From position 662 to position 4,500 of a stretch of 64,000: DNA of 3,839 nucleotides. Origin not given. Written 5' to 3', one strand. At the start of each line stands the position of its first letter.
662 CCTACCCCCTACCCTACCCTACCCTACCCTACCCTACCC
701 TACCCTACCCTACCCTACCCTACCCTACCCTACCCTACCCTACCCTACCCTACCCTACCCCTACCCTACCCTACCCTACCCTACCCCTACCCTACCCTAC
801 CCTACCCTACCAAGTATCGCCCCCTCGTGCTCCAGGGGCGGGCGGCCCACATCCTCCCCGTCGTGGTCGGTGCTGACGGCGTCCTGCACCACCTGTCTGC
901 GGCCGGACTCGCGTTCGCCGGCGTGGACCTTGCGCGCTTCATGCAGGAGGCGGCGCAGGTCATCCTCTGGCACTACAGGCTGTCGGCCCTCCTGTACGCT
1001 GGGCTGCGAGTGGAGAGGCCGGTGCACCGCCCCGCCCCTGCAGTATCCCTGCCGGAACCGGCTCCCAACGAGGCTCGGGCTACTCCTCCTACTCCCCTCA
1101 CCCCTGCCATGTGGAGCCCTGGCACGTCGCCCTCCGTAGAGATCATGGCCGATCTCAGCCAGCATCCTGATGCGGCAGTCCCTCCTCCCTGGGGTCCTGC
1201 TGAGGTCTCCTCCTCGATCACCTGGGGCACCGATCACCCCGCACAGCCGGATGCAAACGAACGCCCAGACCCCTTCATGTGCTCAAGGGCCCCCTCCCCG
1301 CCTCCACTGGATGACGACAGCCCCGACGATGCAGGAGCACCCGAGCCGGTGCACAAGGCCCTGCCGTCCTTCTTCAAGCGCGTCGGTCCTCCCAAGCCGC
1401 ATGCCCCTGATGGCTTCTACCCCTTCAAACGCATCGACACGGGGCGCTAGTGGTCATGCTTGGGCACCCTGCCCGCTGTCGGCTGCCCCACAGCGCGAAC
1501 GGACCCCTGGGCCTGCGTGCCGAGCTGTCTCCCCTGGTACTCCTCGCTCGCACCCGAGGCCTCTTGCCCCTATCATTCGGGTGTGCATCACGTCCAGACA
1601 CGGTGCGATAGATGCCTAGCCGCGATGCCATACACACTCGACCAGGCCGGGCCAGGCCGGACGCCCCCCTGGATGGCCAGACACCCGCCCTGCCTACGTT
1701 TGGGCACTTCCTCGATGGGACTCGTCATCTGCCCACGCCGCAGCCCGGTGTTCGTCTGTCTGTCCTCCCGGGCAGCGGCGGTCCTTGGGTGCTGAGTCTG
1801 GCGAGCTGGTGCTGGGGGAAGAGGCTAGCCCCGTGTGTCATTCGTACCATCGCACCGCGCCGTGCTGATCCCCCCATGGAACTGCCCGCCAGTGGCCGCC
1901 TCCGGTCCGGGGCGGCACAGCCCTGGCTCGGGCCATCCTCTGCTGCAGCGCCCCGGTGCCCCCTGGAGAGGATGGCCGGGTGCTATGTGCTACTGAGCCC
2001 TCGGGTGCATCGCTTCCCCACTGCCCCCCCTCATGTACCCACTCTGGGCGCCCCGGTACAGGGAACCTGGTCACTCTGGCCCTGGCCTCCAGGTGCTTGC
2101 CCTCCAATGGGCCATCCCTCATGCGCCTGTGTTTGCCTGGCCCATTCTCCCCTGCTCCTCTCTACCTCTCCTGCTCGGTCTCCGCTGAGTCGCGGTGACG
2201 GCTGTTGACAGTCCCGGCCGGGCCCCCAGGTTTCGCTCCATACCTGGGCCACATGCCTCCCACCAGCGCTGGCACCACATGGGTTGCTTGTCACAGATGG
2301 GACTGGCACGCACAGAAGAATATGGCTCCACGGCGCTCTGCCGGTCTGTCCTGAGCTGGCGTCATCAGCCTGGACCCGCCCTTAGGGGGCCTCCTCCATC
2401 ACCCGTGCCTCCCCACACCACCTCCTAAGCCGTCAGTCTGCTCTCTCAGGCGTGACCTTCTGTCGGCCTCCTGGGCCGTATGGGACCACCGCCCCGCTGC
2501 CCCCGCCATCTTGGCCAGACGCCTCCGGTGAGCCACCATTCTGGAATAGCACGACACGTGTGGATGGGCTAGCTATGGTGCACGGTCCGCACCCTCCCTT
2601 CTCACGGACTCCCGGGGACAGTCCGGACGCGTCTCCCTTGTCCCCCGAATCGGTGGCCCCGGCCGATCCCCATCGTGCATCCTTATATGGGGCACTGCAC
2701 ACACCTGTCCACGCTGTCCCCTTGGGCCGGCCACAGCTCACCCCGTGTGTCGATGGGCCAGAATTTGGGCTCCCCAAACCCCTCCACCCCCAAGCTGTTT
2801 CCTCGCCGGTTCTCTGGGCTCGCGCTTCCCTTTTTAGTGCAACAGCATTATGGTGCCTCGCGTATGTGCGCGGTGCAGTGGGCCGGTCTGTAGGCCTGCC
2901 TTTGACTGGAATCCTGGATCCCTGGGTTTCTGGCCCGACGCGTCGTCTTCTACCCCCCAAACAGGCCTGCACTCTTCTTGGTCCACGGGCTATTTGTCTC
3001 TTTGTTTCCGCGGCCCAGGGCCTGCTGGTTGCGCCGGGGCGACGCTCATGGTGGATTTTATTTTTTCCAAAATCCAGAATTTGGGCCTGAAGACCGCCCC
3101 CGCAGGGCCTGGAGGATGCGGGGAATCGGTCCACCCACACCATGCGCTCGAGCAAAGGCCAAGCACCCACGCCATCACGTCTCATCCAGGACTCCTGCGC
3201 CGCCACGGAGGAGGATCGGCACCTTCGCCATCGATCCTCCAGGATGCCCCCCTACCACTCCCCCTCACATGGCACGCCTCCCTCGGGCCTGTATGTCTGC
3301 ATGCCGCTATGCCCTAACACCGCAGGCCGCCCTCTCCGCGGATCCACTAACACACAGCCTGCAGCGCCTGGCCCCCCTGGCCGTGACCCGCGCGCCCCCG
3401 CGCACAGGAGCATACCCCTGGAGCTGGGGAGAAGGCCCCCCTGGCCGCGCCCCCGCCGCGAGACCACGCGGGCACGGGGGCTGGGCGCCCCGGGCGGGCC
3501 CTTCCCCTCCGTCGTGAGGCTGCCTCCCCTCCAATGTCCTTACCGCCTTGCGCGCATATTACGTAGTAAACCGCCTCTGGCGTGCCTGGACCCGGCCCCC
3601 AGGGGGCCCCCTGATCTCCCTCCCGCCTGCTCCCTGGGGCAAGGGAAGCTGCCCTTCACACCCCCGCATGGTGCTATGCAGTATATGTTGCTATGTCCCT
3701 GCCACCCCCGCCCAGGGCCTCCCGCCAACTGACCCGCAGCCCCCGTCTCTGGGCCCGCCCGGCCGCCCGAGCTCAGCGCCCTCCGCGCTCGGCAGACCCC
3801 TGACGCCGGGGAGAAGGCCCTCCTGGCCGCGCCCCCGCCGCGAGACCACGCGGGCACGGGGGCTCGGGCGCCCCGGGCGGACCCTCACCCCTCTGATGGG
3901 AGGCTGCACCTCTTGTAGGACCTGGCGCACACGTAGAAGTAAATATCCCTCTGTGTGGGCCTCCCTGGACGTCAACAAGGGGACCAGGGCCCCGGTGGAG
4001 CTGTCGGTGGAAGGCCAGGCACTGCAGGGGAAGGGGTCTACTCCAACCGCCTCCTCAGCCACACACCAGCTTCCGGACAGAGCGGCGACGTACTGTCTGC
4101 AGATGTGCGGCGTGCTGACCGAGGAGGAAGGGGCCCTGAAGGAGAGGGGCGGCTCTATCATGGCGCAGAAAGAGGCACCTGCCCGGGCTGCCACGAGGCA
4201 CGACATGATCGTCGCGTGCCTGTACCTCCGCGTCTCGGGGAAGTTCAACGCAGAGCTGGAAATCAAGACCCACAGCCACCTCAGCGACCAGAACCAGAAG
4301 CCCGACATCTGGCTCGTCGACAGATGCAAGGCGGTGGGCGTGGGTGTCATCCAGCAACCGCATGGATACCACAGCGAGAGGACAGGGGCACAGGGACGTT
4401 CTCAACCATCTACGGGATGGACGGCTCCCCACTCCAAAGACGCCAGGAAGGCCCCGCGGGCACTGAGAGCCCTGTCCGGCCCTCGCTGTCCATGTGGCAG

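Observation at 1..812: Complete chromosome terminus: about 0.8 kb of TAGGG telomere with interspersed variant units and a clean junction to unique DNA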

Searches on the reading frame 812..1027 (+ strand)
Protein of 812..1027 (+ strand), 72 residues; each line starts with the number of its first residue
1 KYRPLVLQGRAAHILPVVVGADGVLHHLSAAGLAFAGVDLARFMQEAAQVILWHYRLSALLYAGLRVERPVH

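Call 54: find_homologous_proteins(query=window:812-1027:+, max_evalue=0.001)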
Query window:812-1027:+: 6 candidates shared short words with the query, none scored E <= 0.001.
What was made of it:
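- Tried and rejected: With the first 72 aa it found none (call 54).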

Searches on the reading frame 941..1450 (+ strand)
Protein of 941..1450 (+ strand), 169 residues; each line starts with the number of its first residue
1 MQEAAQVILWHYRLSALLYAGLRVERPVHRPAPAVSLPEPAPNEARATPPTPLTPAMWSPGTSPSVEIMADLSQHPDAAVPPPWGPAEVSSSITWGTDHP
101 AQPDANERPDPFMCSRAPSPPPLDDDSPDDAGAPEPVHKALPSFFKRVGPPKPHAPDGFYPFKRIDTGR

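Call 53: find_encoding_contigs(protein=window:941-1450:+, flank=10000, max_places=10)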
Protein window:941-1450:+ (169 aa): no gene with exactly this product is on record in the collection.

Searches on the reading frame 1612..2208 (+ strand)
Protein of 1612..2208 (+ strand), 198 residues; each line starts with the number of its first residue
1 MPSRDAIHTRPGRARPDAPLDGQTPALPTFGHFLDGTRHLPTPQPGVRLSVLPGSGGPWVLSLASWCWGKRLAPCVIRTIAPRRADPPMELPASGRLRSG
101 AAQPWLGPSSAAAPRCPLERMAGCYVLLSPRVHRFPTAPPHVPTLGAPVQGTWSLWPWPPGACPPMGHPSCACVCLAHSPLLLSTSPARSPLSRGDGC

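Call 9: search_protein_families(library=pfam, proteins=[window:1612-2205:+], max_evalue=0.1)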
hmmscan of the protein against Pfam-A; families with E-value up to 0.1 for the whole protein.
window:1612-2205:+ (198 aa): 0 families

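Call 71: find_encoding_contigs(protein=window:1612-2208:+, flank=10000, max_places=10)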
Protein window:1612-2208:+ (198 aa): 24 contigs read that carry it; 10 places shown.
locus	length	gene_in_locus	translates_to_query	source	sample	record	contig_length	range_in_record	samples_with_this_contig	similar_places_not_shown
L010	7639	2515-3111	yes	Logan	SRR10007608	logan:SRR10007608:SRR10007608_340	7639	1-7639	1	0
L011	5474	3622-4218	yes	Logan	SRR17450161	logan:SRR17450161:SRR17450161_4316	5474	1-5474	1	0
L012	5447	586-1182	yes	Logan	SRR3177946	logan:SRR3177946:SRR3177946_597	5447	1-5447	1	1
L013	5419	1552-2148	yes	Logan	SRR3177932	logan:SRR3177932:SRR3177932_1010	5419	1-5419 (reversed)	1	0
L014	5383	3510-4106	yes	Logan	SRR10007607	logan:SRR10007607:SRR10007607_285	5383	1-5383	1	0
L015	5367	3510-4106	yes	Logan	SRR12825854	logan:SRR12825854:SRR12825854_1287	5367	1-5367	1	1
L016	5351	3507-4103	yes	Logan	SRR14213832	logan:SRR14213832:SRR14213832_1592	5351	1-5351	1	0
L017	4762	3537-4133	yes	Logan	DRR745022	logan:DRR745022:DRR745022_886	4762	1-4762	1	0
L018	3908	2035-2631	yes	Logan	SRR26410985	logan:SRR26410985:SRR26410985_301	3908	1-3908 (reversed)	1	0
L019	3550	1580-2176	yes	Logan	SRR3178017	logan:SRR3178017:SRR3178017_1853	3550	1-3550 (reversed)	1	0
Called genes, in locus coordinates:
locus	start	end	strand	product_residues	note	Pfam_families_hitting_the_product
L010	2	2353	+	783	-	?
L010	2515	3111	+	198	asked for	-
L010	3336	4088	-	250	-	-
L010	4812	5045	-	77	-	-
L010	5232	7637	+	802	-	?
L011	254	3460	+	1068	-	PF00078:RVT_1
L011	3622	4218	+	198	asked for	-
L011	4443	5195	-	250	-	-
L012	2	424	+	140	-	?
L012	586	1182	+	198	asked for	-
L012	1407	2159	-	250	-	-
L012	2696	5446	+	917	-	?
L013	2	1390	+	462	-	?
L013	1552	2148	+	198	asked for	-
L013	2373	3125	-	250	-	-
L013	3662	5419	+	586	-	?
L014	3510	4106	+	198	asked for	-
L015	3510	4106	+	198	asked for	-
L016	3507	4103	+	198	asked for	-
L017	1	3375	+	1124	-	?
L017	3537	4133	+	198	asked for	-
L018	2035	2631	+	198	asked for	-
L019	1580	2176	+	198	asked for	-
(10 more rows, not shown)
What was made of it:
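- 1612..2208 (+): 198-aa ORF inside the 3'UTR, probably not a real gene. Gene callers picked it up in 51 blocks of public assemblies, and it served as the handle that retrieved full-length copies. call 71
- Tried and rejected: The look-up on the 198-aa ORF inside the 3'UTR succeeded and was decisive (call 71).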

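Call 76: search_protein_families(library=pfam, proteins=[L011:254-3457:+], max_evalue=0.01)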
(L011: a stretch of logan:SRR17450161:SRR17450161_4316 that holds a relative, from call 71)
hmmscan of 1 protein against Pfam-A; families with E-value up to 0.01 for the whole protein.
L011:254-3457:+ (1068 aa): 2 families
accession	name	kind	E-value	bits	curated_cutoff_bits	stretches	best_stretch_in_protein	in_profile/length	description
PF00078.32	RVT_1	-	3.6e-21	76.3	29.6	1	402-598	2-204/205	Reverse transcriptase (RNA-dependent DNA polymerase)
PF13894.12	zf-C2H2_4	-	0.00015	22.6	27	0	184-205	1-22/24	C2H2-type zinc finger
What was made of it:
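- It hits Pfam RVT_1 at E=3.6e-21 and has a C2H2 finger (call 76).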

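Call 77: search_solved_structures(query=L011:254-3457:+, max_evalue=0.01, show_alignments=1)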
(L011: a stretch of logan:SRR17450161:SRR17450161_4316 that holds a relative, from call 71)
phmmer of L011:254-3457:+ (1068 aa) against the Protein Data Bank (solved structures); distinct sequences matched with E-value up to 0.01: 2.
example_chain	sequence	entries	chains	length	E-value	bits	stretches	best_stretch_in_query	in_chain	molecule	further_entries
9nl2_A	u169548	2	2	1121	5.1e-09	38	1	335-584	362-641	R2 retrotransposon protein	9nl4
9nl3_A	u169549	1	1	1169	2.2e-06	29.3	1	334-585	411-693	R2 retrotransposon protein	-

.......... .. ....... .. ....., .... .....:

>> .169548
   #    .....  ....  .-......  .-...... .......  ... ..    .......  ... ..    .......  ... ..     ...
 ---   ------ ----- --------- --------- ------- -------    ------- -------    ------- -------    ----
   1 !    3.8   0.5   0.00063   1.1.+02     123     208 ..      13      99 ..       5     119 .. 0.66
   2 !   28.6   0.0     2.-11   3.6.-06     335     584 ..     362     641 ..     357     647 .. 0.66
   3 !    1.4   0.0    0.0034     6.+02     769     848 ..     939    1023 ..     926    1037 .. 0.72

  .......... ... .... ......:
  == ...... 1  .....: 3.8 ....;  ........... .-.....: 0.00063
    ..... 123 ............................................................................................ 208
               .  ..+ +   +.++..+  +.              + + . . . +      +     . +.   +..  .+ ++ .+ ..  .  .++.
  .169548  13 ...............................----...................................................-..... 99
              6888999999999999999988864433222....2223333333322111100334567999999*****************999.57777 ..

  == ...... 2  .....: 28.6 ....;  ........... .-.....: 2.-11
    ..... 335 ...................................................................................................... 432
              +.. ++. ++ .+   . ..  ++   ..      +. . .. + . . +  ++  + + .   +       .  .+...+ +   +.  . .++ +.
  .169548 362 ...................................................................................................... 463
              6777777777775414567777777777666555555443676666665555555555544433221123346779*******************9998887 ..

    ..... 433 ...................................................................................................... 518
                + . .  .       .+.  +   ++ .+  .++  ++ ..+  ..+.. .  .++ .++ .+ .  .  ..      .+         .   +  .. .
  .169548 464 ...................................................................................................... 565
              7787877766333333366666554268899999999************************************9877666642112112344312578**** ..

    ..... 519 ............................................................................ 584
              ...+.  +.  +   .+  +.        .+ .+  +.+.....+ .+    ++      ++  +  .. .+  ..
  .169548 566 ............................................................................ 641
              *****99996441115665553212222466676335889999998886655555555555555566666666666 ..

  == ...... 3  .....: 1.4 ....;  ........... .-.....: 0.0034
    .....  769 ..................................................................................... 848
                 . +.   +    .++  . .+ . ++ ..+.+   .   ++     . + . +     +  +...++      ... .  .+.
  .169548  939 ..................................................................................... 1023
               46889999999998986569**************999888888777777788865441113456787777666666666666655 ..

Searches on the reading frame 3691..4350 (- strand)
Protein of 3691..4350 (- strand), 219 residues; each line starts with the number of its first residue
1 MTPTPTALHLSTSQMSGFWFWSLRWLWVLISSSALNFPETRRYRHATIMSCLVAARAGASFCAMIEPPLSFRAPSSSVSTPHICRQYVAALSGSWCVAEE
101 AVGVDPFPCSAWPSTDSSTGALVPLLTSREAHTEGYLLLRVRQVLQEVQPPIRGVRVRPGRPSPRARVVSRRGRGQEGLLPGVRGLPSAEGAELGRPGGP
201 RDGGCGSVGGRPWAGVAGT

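Call 81: find_encoding_contigs(protein=window:3691-4350:-, flank=10000, max_places=10)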
Protein window:3691-4350:- (219 aa): no gene with exactly this product is on record in the collection.
